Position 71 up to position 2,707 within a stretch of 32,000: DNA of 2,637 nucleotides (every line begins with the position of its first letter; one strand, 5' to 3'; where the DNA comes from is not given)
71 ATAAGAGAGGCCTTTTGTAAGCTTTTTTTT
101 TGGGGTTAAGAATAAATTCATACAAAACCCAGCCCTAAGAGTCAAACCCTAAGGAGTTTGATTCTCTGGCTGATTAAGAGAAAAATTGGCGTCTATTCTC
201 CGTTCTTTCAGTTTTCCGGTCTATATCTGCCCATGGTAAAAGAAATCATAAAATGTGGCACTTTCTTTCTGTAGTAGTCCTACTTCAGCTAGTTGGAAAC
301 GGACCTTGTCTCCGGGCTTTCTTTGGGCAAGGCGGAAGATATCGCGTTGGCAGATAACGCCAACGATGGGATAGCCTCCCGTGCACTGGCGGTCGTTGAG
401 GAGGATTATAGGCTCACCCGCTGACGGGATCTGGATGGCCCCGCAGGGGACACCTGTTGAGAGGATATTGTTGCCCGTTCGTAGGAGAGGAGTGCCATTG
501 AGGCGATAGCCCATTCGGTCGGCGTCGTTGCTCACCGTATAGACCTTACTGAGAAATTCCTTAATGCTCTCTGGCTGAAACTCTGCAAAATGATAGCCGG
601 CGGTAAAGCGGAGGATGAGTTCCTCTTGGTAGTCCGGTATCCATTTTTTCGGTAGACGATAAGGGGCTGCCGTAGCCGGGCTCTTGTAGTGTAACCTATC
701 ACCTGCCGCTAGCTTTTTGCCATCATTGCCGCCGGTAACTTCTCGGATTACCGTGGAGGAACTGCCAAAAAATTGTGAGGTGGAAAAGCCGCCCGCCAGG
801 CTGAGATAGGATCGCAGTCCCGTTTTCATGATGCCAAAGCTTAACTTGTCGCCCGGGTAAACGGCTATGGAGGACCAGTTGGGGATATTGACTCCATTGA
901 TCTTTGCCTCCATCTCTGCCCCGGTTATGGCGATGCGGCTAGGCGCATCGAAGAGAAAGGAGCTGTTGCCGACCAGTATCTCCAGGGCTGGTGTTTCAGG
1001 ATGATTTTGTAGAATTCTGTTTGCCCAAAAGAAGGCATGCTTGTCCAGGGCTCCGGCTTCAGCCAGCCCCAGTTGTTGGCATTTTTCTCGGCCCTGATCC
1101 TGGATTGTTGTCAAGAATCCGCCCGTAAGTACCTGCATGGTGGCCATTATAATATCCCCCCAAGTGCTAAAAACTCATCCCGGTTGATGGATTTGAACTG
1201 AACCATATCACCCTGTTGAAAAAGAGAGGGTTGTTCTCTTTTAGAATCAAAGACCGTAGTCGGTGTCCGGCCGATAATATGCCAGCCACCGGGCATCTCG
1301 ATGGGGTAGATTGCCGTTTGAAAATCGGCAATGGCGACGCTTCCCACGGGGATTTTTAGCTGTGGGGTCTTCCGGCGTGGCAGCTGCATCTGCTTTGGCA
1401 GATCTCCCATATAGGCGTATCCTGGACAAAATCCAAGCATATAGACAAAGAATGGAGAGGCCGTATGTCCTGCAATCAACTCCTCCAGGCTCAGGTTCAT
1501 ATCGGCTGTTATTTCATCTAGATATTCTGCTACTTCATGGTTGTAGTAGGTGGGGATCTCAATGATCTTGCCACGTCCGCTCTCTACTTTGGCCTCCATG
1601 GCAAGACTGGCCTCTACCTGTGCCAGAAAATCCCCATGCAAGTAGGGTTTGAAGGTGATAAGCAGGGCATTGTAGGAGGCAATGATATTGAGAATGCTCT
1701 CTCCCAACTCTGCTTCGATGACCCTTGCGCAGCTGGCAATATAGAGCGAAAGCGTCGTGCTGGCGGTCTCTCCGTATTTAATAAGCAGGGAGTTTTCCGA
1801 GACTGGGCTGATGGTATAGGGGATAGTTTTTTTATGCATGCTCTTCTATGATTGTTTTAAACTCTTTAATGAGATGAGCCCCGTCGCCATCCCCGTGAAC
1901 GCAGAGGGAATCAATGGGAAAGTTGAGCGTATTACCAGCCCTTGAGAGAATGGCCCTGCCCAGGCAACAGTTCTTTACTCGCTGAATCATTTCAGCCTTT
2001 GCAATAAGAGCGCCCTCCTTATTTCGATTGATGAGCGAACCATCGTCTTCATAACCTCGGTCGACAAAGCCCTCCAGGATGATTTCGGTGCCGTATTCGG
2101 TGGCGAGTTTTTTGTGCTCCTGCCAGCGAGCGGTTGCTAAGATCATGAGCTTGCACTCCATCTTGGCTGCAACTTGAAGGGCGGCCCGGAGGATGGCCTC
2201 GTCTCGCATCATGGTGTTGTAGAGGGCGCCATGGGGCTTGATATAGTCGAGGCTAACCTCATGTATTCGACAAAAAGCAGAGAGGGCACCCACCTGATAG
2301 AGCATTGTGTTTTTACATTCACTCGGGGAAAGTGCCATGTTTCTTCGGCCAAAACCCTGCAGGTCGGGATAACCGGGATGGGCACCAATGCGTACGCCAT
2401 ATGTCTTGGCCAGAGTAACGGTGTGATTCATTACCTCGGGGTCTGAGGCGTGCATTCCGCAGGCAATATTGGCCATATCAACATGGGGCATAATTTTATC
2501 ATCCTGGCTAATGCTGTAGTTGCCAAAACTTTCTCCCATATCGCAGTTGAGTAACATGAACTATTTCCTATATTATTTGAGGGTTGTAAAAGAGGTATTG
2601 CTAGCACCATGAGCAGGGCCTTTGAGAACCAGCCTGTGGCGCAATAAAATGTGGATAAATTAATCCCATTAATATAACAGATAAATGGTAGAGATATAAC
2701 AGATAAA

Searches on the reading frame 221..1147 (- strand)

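Call 10: search_protein_families(library=ncbifam, proteins=[window:221-1147:-], max_evalue=0.00001)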
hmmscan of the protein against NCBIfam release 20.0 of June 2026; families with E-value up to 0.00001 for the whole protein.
window:221-1147:- (308 aa): 3 families
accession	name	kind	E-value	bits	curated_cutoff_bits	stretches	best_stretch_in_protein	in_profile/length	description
TIGR00724.1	urea_amlyse_rel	domain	4.8e-72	242.6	230.2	1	4-288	2-289/315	5-oxoprolinase/urea amidolyase family protein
NF045499.1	PxpC_5OPro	equivalog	2.2e-63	214.4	500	1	4-285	2-281/306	5-oxoprolinase subunit PxpC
TIGR02712.1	urea_carbox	equivalog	3.6e-46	157.5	1303.85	1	3-286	448-747/1201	urea carboxylase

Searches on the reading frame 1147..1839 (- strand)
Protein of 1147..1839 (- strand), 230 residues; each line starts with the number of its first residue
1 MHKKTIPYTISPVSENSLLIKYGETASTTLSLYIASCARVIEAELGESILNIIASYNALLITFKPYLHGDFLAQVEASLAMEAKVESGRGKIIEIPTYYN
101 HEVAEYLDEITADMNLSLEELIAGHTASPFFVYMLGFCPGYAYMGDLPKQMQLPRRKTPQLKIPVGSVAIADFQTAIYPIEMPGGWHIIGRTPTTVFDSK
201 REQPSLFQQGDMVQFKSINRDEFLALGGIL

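Call 10: search_protein_families(library=ncbifam, proteins=[window:1147-1839:-], max_evalue=0.00001)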
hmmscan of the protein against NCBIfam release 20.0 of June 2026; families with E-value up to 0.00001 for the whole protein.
window:1147-1839:- (230 aa): 1 family
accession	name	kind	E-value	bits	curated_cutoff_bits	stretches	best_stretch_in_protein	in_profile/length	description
TIGR00370.1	TIGR00370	equivalog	2e-45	154.7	145.55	1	13-215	1-201/202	5-oxoprolinase subunit PxpB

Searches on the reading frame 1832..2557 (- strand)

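Call 10: search_protein_families(library=ncbifam, proteins=[window:1832-2557:-], max_evalue=0.00001)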
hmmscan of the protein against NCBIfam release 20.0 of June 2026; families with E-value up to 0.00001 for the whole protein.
window:1832-2557:- (241 aa): 5 families
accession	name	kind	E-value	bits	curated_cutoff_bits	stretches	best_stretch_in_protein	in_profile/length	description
NF003816.0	PRK05406.1-5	subfamily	2.3e-97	325.3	213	1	1-239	2-244/246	5-oxoprolinase subunit PxpA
NF003814.0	PRK05406.1-3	subfamily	3.3e-79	265.7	226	1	3-229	7-233/256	5-oxoprolinase subunit PxpA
NF003813.0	PRK05406.1-2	equivalog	6.6e-72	241.8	392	1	3-228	6-231/252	5-oxoprolinase subunit PxpA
NF003815.0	PRK05406.1-4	equivalog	1.8e-57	194.6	337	1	3-227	6-225/247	5-oxoprolinase subunit PxpA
NF003812.0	PRK05406.1-1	equivalog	2.3e-43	148.6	378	1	3-227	5-224/244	5-oxoprolinase subunit PxpA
